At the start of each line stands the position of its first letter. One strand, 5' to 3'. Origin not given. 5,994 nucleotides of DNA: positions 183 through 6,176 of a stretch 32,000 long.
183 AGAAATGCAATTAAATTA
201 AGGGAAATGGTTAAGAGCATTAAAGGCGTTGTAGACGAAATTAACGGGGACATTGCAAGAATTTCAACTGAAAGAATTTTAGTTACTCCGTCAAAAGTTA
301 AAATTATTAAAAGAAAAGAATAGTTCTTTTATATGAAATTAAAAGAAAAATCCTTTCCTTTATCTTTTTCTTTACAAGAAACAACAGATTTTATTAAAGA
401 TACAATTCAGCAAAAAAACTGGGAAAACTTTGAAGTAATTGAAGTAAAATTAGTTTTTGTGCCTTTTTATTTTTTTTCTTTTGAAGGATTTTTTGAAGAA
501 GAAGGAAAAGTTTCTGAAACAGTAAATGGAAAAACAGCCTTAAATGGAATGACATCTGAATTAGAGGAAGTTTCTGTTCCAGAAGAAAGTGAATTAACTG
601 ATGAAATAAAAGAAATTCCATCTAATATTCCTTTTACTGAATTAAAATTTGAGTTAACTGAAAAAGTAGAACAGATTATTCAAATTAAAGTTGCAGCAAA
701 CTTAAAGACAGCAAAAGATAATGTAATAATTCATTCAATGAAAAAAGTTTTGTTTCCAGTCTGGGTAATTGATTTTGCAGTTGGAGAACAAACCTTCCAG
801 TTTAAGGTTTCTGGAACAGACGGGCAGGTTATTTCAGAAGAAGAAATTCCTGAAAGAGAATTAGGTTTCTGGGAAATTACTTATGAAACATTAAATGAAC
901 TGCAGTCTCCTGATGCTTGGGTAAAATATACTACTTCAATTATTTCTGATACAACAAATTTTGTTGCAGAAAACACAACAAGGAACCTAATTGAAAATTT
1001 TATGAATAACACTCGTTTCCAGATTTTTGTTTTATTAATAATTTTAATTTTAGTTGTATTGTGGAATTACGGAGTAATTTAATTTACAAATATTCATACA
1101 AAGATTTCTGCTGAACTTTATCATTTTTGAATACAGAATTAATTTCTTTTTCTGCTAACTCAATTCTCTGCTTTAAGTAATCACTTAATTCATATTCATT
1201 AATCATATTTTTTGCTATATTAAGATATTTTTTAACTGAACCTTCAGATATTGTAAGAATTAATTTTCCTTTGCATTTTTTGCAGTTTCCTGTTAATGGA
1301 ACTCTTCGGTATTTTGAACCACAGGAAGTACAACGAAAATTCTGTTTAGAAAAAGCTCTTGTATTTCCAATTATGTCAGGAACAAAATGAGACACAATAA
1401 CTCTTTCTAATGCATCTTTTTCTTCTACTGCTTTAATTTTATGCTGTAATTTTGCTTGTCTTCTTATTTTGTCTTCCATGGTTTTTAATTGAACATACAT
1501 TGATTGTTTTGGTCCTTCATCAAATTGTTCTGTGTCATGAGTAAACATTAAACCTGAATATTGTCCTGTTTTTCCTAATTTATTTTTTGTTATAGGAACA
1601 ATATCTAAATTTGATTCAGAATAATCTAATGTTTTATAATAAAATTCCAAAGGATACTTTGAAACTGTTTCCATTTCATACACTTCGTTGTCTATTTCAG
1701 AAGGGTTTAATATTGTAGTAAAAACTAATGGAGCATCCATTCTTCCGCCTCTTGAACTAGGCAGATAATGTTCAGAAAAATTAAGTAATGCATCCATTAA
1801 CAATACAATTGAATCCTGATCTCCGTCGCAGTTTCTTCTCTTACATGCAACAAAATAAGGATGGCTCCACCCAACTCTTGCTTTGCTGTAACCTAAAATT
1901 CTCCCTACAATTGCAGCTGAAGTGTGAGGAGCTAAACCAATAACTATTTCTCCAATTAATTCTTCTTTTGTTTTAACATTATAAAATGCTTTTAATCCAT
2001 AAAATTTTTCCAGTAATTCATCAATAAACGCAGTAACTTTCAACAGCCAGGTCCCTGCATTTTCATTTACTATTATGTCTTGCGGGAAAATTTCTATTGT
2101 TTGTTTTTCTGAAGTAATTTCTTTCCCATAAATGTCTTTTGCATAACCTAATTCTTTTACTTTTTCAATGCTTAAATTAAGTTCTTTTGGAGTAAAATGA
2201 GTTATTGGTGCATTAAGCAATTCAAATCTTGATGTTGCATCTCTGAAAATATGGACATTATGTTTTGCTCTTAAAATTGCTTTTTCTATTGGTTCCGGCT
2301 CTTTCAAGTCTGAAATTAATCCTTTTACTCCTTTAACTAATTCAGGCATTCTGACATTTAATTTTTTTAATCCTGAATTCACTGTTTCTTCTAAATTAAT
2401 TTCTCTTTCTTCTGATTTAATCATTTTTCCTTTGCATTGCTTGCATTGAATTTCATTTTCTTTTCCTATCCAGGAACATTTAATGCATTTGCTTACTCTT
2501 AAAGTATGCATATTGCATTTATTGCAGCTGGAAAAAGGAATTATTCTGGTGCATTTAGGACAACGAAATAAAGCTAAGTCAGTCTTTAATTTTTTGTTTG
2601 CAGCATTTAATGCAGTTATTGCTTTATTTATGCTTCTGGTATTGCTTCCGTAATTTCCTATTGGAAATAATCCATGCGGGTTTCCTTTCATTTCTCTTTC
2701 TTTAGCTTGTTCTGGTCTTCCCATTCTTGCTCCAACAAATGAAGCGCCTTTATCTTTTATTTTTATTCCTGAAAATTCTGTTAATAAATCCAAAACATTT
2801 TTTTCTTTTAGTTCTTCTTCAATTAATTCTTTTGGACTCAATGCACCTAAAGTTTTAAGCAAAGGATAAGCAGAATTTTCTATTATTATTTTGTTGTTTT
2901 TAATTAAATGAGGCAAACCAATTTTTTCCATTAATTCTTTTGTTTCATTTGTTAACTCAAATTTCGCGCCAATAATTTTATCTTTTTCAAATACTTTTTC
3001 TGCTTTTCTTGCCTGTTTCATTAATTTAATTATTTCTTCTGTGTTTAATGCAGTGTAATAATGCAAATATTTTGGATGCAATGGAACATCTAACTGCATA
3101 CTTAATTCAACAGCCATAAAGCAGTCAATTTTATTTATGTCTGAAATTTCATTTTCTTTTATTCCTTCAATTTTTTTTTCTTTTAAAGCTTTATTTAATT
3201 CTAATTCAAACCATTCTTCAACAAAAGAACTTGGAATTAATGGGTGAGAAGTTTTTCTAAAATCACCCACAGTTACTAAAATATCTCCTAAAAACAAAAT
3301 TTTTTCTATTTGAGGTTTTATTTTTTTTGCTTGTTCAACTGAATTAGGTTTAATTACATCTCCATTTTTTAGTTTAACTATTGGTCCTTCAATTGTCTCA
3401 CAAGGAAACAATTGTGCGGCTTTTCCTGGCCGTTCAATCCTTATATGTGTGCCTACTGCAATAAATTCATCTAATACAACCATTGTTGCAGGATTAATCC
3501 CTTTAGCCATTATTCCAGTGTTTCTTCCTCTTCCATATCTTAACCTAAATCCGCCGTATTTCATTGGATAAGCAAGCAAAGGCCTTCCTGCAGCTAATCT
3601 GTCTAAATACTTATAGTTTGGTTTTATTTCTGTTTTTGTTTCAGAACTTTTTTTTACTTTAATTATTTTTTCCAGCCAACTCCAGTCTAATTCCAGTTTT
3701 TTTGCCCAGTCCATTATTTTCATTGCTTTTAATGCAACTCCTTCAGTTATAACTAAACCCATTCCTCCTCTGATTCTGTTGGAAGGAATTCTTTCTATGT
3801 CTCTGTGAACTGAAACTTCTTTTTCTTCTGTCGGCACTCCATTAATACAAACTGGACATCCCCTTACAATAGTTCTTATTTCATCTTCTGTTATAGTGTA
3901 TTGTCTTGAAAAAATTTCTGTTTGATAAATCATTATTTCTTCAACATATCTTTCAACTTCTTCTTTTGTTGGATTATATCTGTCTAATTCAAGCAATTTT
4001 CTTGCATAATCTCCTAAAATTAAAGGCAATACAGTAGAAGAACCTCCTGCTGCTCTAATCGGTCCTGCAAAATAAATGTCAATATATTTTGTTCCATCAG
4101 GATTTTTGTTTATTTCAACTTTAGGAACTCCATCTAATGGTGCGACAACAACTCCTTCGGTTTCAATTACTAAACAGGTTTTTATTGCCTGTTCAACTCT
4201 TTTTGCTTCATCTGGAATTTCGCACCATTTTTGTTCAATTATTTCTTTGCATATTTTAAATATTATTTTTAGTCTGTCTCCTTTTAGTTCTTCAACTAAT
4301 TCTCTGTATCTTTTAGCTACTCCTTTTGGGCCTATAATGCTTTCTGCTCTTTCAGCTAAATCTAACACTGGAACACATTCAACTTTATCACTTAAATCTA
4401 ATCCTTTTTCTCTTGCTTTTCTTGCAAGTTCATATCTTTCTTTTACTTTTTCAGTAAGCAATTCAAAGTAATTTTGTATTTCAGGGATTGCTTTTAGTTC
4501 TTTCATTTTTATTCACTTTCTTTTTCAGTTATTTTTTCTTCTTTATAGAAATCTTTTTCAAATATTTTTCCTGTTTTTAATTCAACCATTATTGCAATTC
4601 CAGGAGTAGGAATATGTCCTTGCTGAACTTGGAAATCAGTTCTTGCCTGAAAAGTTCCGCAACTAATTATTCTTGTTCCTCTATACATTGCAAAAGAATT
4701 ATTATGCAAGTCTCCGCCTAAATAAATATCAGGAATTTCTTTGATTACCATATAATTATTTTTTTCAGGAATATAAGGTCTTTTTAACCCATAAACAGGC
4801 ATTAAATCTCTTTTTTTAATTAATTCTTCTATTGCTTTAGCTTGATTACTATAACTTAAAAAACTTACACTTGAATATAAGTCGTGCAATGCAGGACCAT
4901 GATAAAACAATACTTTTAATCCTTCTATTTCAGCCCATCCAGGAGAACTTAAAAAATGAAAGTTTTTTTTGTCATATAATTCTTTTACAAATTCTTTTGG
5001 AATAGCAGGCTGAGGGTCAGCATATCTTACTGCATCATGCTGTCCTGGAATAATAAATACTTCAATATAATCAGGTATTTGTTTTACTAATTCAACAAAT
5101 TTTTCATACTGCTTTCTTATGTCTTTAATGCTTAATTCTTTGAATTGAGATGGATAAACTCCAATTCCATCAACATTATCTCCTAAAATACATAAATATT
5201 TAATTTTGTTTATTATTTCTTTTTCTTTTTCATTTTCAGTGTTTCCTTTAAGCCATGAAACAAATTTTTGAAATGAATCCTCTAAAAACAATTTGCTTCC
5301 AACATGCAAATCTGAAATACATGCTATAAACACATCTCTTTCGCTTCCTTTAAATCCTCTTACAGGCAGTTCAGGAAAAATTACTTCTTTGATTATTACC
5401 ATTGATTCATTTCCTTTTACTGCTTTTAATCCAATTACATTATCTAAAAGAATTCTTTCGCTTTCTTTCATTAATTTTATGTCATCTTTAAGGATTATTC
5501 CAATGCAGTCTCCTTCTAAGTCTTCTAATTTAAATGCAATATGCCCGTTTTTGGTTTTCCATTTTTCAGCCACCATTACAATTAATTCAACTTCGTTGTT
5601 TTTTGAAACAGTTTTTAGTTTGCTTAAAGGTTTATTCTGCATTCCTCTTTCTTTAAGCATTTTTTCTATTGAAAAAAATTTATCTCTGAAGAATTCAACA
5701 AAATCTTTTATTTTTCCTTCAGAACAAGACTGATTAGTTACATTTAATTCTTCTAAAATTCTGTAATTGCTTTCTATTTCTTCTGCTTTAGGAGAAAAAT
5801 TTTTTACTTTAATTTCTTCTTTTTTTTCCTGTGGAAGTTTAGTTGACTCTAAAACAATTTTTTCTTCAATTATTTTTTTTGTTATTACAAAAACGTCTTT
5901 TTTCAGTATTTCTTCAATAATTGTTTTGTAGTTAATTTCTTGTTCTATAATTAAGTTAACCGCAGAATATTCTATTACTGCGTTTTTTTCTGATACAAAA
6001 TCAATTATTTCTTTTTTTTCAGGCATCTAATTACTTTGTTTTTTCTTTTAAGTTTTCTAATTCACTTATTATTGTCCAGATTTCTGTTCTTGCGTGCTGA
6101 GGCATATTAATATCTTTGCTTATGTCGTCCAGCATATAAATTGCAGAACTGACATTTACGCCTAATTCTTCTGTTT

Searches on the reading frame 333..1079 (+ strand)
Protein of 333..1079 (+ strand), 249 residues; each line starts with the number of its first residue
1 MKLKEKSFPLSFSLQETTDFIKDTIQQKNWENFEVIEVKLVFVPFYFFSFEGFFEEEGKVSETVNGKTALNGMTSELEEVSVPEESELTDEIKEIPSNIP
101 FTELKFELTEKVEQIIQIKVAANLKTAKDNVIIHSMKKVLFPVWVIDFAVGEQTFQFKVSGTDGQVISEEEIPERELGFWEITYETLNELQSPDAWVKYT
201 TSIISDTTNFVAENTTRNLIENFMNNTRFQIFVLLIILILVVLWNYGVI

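Call 9: search_protein_families(library=pfam, proteins=[window:333-1079:+], max_evalue=0.001)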
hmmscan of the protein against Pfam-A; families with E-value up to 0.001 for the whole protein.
window:333-1079:+ (249 aa): 0 families

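Call 83: find_encoding_contigs(protein=window:333-1079:+, flank=10000, max_places=1)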
Protein window:333-1079:+ (249 aa): no gene with exactly this product is on record in the collection.

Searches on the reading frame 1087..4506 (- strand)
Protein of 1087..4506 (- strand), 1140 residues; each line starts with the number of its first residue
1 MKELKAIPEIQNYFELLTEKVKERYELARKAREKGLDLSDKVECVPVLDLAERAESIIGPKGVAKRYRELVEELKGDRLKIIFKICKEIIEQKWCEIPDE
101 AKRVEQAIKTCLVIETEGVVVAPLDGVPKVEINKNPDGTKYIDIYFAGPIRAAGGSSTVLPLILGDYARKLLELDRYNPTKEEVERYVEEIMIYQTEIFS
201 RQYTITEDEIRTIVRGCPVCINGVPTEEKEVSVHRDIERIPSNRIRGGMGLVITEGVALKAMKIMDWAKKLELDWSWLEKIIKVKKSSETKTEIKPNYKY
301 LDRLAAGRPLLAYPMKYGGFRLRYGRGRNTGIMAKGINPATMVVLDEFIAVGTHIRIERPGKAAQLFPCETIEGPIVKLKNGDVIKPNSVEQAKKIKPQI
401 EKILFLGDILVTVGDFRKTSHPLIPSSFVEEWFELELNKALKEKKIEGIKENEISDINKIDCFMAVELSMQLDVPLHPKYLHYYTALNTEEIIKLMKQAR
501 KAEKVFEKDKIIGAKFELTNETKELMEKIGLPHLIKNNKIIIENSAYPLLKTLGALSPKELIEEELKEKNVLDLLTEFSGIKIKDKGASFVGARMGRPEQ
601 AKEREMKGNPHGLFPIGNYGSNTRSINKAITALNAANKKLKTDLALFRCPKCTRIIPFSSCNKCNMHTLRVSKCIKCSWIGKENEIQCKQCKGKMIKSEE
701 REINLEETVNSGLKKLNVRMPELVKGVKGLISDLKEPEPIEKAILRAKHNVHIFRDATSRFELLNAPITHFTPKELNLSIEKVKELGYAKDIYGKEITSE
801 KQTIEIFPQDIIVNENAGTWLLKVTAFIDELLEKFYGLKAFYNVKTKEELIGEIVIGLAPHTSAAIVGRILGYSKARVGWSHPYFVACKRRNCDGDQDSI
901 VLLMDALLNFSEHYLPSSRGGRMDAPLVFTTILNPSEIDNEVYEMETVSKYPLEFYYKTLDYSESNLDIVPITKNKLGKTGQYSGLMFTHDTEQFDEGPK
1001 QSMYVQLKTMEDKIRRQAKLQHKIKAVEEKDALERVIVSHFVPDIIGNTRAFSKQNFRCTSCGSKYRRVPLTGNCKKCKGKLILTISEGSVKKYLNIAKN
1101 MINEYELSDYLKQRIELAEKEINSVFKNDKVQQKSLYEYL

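Call 9: search_protein_families(library=pfam, proteins=[window:1087-4506:-], max_evalue=0.001)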
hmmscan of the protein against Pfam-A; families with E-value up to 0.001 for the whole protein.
window:1087-4506:- (1140 aa): 3 families
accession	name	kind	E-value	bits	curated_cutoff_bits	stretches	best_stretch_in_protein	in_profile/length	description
PF24846.1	PolC_DP2_cat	-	9.6e-125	415.9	24.3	1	720-1013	4-299/299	DNA polymerase II large subunit DP2, catalytic domain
PF24844.1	PolC_DP2_central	-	3.7e-120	401.7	24.3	1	289-678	3-367/372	DNA polymerase II large subunit DP2, central domain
PF03833.19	PolC_DP2_N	-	4.2e-95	318.4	24.3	1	12-283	1-270/271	DNA polymerase II large subunit DP2, N-terminal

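Call 85: find_encoding_contigs(protein=window:1087-4506:-, flank=10000, max_places=1)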
Protein window:1087-4506:- (1140 aa): no gene with exactly this product is on record in the collection.

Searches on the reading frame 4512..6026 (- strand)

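Call 9: search_protein_families(library=pfam, proteins=[window:4512-6026:-], max_evalue=0.001)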
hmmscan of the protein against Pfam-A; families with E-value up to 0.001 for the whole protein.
window:4512-6026:- (505 aa): 2 families
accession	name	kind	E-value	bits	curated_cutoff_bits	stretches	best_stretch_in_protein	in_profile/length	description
PF04042.21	DNA_pol_E_B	-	4.3e-17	62.7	29.1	1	234-444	1-207/210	DNA polymerase alpha/epsilon subunit B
PF00149.33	Metallophos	-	1.9e-10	41.9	21.5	1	234-405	3-142/191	Calcineurin-like phosphoesterase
